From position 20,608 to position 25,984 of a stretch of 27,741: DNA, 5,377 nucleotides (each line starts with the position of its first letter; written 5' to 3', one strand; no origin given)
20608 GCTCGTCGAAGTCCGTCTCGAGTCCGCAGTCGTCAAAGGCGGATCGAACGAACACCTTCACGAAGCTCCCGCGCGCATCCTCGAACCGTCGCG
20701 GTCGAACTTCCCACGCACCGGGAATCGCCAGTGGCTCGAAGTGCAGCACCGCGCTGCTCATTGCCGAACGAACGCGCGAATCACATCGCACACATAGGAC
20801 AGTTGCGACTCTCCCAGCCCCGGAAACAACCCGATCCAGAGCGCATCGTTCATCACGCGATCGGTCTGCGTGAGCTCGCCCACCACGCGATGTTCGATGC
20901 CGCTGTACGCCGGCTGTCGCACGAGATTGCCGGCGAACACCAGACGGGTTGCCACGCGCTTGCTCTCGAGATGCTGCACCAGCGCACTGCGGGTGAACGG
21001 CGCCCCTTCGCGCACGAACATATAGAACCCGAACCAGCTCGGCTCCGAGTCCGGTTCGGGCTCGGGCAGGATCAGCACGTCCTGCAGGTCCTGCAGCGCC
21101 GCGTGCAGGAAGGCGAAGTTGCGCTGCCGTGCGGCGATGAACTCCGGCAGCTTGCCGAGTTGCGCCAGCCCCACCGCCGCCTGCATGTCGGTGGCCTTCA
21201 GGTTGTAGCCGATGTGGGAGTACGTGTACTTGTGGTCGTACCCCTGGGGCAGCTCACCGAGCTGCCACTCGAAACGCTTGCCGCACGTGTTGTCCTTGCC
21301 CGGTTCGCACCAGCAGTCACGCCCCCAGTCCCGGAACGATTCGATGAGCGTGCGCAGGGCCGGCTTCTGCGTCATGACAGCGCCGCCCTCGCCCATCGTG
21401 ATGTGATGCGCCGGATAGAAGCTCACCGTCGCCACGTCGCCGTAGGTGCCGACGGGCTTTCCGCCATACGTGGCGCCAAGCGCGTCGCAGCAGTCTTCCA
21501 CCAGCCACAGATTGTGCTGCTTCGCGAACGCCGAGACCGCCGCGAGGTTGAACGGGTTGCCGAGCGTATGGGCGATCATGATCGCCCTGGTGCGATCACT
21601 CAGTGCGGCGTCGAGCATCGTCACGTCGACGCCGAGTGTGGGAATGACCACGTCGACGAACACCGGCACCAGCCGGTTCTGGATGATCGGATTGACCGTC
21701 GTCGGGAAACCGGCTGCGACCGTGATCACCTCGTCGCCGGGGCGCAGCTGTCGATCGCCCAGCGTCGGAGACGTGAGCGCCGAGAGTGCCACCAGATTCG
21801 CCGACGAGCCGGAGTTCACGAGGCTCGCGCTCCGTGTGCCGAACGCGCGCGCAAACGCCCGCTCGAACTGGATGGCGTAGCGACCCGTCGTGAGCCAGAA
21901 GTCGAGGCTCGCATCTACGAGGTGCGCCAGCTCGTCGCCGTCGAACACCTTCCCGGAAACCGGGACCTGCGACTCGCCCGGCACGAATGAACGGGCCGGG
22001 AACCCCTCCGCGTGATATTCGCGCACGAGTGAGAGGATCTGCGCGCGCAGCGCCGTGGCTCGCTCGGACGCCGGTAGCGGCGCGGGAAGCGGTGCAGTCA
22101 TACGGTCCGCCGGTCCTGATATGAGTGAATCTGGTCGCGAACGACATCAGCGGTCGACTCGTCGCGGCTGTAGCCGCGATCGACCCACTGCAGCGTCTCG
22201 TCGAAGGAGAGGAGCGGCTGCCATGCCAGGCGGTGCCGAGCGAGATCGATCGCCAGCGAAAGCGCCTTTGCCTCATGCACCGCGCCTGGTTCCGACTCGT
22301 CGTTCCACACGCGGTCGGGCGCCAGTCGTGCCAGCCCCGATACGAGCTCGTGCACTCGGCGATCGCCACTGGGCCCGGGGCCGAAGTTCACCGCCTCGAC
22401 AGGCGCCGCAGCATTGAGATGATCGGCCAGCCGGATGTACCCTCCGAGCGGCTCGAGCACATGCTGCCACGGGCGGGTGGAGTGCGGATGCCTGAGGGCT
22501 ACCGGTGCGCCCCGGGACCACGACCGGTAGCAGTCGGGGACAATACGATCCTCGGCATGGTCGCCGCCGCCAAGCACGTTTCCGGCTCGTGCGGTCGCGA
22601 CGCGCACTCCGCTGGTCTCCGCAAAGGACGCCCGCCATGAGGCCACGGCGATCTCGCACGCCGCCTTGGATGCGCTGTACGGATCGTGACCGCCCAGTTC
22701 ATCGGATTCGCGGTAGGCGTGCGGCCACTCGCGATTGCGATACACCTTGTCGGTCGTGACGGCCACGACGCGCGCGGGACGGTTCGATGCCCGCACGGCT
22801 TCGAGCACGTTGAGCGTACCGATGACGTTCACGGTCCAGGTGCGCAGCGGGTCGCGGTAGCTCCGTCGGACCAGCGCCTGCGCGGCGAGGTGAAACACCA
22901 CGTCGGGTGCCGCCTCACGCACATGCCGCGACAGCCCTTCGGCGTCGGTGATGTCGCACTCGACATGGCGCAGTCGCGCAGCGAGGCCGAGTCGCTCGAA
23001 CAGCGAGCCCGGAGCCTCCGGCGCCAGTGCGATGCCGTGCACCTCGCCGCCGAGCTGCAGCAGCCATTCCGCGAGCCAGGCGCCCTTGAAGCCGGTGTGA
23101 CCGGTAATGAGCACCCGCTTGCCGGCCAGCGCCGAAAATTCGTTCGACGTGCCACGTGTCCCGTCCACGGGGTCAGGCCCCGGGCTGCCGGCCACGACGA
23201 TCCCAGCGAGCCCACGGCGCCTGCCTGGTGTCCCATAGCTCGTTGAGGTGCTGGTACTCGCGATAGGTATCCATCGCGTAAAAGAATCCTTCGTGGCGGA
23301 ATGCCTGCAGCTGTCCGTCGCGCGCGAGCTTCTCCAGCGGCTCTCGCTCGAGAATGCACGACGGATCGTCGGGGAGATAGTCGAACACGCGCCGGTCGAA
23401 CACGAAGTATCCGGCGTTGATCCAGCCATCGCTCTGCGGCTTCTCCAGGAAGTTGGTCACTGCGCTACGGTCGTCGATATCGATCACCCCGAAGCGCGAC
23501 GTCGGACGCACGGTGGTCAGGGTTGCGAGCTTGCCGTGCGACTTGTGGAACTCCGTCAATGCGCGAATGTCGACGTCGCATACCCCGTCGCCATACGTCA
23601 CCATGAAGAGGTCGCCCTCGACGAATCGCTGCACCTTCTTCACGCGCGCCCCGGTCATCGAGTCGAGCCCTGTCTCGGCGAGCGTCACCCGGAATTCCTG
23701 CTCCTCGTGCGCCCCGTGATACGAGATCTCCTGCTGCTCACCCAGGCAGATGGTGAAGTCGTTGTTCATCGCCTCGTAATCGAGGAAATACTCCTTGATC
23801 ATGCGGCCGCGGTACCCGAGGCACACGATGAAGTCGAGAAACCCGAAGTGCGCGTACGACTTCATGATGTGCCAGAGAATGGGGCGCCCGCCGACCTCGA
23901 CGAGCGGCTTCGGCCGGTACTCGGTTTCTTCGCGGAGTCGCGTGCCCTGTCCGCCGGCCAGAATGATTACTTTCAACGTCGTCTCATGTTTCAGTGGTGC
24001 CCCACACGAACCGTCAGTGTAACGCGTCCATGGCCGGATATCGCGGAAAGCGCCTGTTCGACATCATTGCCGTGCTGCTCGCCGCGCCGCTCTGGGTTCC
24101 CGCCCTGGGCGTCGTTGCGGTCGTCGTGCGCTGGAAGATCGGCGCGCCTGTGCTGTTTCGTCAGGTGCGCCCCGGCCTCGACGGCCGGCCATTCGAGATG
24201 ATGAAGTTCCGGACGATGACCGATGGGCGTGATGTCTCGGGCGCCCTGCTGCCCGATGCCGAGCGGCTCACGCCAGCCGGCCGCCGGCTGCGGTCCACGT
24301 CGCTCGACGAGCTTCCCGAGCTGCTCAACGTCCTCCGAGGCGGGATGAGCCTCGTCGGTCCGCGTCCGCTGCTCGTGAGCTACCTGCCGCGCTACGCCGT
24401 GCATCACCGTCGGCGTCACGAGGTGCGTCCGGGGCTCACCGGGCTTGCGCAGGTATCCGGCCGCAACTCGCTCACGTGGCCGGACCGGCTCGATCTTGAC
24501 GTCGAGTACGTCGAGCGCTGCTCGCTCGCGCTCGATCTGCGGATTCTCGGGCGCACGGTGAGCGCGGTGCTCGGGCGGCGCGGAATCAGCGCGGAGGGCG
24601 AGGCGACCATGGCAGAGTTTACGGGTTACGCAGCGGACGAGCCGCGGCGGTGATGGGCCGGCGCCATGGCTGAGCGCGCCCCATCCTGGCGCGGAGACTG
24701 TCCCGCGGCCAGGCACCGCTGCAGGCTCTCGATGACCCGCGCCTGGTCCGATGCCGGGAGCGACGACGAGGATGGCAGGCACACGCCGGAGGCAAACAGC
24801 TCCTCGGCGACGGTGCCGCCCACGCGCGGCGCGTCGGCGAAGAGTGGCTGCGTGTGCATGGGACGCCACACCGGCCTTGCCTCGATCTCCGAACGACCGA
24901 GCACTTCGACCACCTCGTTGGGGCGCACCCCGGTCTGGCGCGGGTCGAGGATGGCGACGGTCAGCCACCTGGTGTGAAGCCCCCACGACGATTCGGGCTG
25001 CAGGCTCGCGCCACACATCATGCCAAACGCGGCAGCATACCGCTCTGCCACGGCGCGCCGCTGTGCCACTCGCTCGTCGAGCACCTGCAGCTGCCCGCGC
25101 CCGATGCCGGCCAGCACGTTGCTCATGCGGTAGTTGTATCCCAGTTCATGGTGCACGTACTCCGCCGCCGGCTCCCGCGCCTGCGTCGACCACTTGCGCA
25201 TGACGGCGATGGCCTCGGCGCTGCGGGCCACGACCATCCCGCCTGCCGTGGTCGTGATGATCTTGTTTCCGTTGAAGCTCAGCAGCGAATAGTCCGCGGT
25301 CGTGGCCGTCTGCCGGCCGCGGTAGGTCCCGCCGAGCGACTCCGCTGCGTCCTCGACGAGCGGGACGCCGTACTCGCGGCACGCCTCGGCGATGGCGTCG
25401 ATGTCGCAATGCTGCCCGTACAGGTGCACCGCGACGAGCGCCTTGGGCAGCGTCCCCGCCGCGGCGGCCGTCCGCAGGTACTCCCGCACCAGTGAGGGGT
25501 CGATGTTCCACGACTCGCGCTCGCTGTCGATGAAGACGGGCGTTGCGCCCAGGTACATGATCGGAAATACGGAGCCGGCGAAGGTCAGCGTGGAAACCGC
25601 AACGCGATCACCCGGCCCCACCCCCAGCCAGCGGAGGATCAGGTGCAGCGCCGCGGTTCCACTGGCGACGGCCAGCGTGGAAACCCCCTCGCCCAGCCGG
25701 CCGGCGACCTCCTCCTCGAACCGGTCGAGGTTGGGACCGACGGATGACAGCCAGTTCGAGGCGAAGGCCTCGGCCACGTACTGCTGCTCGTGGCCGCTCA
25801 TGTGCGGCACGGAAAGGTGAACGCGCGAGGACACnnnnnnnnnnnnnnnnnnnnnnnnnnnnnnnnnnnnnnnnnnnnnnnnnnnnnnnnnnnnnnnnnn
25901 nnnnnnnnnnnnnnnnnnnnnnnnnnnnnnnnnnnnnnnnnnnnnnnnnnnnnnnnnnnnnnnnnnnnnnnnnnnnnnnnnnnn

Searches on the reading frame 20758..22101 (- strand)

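Call 5: search_protein_families(library=pfam, proteins=[window:20758-22101:-], max_evalue=0.001)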
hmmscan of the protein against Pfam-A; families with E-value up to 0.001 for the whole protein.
window:20758-22101:- (447 aa): 1 family
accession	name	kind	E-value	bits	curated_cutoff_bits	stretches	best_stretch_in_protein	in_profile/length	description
PF01041.23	DegT_DnrJ_EryC1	-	6.3e-90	302.4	19.8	1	61-441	10-359/360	DegT/DnrJ/EryC1/StrS aminotransferase family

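Call 45: search_protein_families(library=ncbifam, proteins=[window:20758-22101:-], max_evalue=1e-20)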
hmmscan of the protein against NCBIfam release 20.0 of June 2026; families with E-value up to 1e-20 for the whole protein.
window:20758-22101:- (447 aa): 7 families
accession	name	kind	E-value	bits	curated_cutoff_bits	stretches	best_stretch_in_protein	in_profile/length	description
NF011936.0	PRK15407.1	equivalog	3.3e-219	728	423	1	14-446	5-437/440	lipopolysaccharide biosynthesis protein RfbH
TIGR03588.1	PseC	equivalog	1.6e-56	191.9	423.5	1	47-443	3-378/380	UDP-4-amino-4,6-dideoxy-N-acetyl-beta-L-altrosamine transaminase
TIGR04181.1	NHT_00031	hypoth_equivalog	7.1e-46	156.7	420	1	52-250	7-214/359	LegC family aminotransferase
NF008687.0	PRK11706.1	equivalog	4.8e-41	140.7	375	1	54-445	10-374/375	dTDP-4-amino-4,6-dideoxygalactose transaminase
NF008658.2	PRK11658.1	equivalog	1.2e-39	136.1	631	1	46-445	5-377/379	UDP-4-amino-4-deoxy-L-arabinose aminotransferase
TIGR02379.1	ECA_wecE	subfamily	4.8e-34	117.7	434.85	1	52-444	8-374/376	dTDP-4-amino-4,6-dideoxy-D-glucose transaminase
TIGR04427.1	PLP_DesI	equivalog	1.9e-31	109.5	650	1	61-263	37-231/390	dTDP-4-dehydro-6-deoxyglucose aminotransferase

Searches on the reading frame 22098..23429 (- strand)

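Call 5: search_protein_families(library=pfam, proteins=[window:22098-23429:-], max_evalue=0.001)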
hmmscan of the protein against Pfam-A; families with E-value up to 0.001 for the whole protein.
window:22098-23429:- (443 aa): 7 families
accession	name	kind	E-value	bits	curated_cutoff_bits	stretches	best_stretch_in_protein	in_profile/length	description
PF16363.11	GDP_Man_Dehyd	-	1.5e-36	127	27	1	107-286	1-184/332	GDP-mannose 4,6 dehydratase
PF01370.27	Epimerase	-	1.2e-35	123.6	20.9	1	106-350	1-240/240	NAD dependent epimerase/dehydratase family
PF04321.23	RmlD_sub_bind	-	7.8e-14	51.9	27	1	105-268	2-139/287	RmlD substrate binding domain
PF02719.21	Polysacc_synt_2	-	4.4e-13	49.5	20.2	1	152-321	55-203/293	Polysaccharide biosynthesis protein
PF01073.25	3Beta_HSD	-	3.8e-09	36.4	22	1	107-291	1-187/280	3-beta hydroxysteroid dehydrogenase/isomerase family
PF07993.18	NAD_binding_4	-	1.3e-08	34.8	20.1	1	108-287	1-209/258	Male sterility protein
PF00106.31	adh_short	-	0.00024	21.1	26.6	0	104-174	1-72/195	short chain dehydrogenase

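Call 45: search_protein_families(library=ncbifam, proteins=[window:22098-23429:-], max_evalue=1e-20)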
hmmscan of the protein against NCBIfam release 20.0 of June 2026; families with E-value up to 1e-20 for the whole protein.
window:22098-23429:- (443 aa): 2 families
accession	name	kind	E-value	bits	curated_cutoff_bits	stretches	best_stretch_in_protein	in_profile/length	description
TIGR02622.1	CDP_4_6_dhtase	equivalog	4.8e-125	417.3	278.45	1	102-437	3-351/352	CDP-glucose 4,6-dehydratase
TIGR01181.1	dTDP_gluc_dehyt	equivalog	1.3e-29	103.3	365.1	1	105-424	1-315/321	dTDP-glucose 4,6-dehydratase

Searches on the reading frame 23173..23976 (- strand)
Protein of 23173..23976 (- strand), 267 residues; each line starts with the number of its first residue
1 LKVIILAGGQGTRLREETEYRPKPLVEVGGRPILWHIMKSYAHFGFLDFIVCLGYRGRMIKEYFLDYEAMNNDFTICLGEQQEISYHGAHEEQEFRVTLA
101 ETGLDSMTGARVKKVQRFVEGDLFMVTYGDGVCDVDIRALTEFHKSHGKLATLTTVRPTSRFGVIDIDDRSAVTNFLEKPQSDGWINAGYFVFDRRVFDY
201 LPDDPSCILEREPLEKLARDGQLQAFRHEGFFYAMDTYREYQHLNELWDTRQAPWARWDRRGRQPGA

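Call 5: search_protein_families(library=pfam, proteins=[window:23173-23976:-], max_evalue=0.001)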
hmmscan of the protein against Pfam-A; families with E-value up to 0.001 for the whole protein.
window:23173-23976:- (267 aa): 2 families
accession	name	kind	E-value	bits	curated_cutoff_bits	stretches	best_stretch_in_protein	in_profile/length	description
PF00483.29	NTP_transferase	-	1.9e-26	93.5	21.2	1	2-201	1-188/245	Nucleotidyl transferase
PF12804.13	NTP_transf_3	-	1.9e-08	35.1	27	1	3-56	1-49/160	MobA-like NTP transferase domain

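Call 45: search_protein_families(library=ncbifam, proteins=[window:23173-23976:-], max_evalue=1e-20)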
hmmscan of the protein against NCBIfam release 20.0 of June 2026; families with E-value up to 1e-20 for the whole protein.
window:23173-23976:- (267 aa): 4 families
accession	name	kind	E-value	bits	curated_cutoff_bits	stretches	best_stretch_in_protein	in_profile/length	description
TIGR02623.1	G1P_cyt_trans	equivalog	1.9e-96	322.4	300.25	1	1-258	1-255/255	glucose-1-phosphate cytidylyltransferase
TIGR03992.1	Arch_glmU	subfamily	5.9e-29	101.1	292.1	0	1-77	1-77/393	bifunctional sugar-1-phosphate nucleotidylyltransferase/acetyltransferase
NF052502.1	man1P_GTase_Rv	exception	3.7e-27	95.1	440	1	2-238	2-220/352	mannose-1-phosphate guanylyltransferase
NF041313.1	UDPGP_AglF_Halo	equivalog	2.3e-23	82.8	400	1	1-199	1-180/234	UTP--glucose-1-phosphate uridylyltransferase AglF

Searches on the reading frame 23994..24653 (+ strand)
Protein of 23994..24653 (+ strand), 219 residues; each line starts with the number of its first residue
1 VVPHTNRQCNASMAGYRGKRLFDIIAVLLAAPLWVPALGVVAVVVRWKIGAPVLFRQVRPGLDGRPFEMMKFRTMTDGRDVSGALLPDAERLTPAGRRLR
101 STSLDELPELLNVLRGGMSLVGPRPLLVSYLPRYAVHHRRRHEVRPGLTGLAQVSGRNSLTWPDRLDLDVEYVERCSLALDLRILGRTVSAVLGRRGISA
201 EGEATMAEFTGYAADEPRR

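Call 7: search_protein_families(library=pfam, proteins=[window:23994-24653:+], max_evalue=0.1)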
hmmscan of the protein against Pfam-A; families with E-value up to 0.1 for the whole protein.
window:23994-24653:+ (219 aa): 1 family
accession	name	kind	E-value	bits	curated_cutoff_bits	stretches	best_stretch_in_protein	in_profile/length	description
PF02397.22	Bac_transf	-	2.4e-57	193.8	27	1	19-193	1-178/179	Bacterial sugar transferase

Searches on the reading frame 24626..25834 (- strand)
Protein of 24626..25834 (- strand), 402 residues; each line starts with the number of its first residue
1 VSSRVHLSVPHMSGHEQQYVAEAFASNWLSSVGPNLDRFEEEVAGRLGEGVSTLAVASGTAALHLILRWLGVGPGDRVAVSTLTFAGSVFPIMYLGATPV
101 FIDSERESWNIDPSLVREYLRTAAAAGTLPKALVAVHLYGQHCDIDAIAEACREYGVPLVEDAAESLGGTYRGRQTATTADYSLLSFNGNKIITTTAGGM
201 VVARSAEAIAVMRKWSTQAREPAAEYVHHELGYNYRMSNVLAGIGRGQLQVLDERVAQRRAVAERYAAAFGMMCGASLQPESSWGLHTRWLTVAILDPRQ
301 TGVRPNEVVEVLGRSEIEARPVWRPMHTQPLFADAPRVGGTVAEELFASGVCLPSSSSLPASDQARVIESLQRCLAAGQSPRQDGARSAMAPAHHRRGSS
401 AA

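Call 5: search_protein_families(library=pfam, proteins=[window:24626-25834:-], max_evalue=0.001)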
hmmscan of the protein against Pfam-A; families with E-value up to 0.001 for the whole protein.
window:24626-25834:- (402 aa): 1 family
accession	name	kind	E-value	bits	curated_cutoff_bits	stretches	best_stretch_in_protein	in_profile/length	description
PF01041.23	DegT_DnrJ_EryC1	-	1.7e-87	294.5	19.8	1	13-372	4-360/360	DegT/DnrJ/EryC1/StrS aminotransferase family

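Call 45: search_protein_families(library=ncbifam, proteins=[window:24626-25834:-], max_evalue=1e-20)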
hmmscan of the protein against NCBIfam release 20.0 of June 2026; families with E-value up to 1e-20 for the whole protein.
window:24626-25834:- (402 aa): 7 families
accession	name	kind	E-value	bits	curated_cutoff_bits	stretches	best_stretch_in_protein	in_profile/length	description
TIGR04181.1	NHT_00031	hypoth_equivalog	5.3e-101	338.1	420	1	5-356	1-359/359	LegC family aminotransferase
TIGR03588.1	PseC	equivalog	2e-63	214.6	423.5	1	14-375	11-380/380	UDP-4-amino-4,6-dideoxy-N-acetyl-beta-L-altrosamine transaminase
NF008658.2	PRK11658.1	equivalog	4.4e-48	163.8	631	1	5-374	5-376/379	UDP-4-amino-4-deoxy-L-arabinose aminotransferase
TIGR04427.1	PLP_DesI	equivalog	5.3e-41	141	650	1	20-379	38-387/390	dTDP-4-dehydro-6-deoxyglucose aminotransferase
NF008687.0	PRK11706.1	equivalog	9.5e-36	123.3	375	1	5-374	2-373/375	dTDP-4-amino-4,6-dideoxygalactose transaminase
NF011936.0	PRK15407.1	equivalog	1.3e-32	113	423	1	5-215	37-250/440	lipopolysaccharide biosynthesis protein RfbH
TIGR02379.1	ECA_wecE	subfamily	2.8e-25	88.9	434.85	1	7-272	4-270/376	dTDP-4-amino-4,6-dideoxy-D-glucose transaminase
